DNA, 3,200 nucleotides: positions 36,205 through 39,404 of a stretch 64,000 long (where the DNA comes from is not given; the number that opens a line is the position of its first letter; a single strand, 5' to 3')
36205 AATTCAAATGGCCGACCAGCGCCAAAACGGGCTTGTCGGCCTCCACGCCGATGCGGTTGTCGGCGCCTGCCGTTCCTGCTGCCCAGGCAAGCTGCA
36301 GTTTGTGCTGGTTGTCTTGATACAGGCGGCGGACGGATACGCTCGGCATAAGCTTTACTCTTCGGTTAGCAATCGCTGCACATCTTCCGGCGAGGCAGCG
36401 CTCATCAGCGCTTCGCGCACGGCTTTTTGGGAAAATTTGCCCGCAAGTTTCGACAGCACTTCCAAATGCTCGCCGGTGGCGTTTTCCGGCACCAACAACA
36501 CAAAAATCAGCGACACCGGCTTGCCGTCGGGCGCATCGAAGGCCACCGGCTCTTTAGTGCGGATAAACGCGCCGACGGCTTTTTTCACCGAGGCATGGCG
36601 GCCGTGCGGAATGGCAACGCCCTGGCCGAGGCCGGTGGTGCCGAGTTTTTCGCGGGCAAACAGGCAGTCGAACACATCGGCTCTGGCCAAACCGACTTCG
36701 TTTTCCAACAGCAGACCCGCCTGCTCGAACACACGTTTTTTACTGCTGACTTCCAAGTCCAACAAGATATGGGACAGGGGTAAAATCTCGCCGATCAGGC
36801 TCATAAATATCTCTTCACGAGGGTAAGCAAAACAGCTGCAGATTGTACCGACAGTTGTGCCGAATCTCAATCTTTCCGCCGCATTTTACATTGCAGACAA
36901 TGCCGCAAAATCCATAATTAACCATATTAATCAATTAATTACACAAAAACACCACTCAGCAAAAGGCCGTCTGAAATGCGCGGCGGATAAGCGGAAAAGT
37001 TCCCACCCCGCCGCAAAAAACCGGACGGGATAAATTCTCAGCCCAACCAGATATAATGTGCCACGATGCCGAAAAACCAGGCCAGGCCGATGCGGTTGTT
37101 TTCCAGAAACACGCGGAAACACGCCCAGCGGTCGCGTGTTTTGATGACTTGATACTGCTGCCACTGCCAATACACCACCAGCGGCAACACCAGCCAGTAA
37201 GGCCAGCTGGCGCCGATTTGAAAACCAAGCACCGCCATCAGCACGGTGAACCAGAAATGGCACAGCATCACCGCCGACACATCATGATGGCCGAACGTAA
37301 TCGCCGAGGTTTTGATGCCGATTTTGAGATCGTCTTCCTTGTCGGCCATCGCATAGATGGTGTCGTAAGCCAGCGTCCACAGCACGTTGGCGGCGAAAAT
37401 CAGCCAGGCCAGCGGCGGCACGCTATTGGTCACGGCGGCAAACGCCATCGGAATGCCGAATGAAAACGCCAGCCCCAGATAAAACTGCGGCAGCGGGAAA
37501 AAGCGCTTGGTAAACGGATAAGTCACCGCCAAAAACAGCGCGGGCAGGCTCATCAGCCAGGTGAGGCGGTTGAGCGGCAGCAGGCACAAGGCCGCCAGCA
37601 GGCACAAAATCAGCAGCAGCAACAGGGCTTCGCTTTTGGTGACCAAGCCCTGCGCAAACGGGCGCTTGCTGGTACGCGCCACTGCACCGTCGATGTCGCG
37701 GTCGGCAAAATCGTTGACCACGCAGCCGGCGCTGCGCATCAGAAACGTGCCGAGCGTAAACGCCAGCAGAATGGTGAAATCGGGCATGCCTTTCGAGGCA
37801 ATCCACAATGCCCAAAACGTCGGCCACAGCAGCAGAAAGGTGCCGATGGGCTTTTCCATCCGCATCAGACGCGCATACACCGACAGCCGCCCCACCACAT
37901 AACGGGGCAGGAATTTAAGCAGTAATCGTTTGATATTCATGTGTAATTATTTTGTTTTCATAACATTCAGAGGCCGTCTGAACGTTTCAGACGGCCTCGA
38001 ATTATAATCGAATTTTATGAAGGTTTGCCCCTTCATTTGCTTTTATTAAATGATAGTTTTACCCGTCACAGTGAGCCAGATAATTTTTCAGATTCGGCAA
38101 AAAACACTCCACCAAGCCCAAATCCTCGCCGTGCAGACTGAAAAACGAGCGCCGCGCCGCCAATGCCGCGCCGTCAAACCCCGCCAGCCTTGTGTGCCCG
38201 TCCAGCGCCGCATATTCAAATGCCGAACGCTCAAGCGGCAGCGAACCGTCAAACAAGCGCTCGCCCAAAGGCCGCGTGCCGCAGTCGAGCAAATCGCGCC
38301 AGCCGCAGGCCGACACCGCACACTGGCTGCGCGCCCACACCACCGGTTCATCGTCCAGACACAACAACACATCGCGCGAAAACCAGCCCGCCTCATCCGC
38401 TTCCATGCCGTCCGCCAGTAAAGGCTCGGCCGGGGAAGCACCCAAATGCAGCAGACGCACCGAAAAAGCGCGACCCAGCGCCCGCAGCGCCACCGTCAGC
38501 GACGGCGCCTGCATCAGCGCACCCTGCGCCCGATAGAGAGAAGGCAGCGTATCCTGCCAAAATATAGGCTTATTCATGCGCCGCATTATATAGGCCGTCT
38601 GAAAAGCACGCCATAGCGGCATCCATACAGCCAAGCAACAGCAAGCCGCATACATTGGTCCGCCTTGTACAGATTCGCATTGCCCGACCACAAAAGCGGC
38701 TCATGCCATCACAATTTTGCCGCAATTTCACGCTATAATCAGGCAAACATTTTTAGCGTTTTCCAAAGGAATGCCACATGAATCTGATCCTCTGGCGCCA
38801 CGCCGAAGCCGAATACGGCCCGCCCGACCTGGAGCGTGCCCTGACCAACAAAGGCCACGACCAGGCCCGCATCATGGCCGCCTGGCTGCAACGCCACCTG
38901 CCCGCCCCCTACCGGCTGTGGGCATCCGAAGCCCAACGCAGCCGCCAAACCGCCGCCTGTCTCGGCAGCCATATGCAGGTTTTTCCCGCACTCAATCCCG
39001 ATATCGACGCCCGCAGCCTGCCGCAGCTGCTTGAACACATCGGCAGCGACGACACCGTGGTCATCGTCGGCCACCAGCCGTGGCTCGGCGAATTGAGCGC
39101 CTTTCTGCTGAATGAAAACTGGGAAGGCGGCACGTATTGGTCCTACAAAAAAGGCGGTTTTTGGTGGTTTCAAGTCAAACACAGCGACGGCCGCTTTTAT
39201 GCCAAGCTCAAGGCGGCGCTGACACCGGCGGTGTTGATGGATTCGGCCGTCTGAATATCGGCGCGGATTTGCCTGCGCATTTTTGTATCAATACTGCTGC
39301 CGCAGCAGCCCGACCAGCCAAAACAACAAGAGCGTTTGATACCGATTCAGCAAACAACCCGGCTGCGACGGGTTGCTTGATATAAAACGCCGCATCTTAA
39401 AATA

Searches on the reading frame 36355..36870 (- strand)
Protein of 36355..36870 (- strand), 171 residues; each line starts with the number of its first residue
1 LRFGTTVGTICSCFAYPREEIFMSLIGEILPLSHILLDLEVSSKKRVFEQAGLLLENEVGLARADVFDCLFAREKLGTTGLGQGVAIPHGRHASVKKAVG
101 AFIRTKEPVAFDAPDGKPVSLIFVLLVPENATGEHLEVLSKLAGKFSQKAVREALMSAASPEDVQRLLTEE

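Call 79: search_protein_families(library=pfam, proteins=[window:36355-36870:-], max_evalue=0.00001)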
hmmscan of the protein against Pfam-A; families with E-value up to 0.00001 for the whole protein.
window:36355-36870:- (171 aa): 1 family
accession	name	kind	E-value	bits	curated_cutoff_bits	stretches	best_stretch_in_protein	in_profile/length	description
PF00359.27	PTS_EIIA_2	-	6.3e-37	127.2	27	1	29-170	2-143/144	Phosphoenolpyruvate-dependent sugar phosphotransferase system, EIIA 2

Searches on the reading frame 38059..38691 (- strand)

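Call 79: search_protein_families(library=pfam, proteins=[window:38059-38691:-], max_evalue=0.00001)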
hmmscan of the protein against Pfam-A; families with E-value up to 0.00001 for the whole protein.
window:38059-38691:- (210 aa): 1 family
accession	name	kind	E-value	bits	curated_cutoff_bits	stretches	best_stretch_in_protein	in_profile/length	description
PF04345.18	Chor_lyase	-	5.8e-09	36.3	23.6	1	56-200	21-161/168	Chorismate lyase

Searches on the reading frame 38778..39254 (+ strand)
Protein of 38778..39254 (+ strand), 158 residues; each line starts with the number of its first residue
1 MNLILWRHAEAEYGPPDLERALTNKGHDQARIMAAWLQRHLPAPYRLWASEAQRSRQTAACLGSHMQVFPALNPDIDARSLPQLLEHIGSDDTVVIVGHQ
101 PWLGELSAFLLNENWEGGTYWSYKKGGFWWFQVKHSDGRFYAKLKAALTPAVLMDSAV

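Call 79: search_protein_families(library=pfam, proteins=[window:38778-39254:+], max_evalue=0.00001)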
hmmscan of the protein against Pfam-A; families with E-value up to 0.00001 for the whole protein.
window:38778-39254:+ (158 aa): 1 family
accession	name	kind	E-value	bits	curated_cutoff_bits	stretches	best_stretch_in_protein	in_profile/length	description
PF00300.27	His_Phos_1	-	2.4e-08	34.3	21.7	1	3-71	1-72/194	Histidine phosphatase superfamily (branch 1)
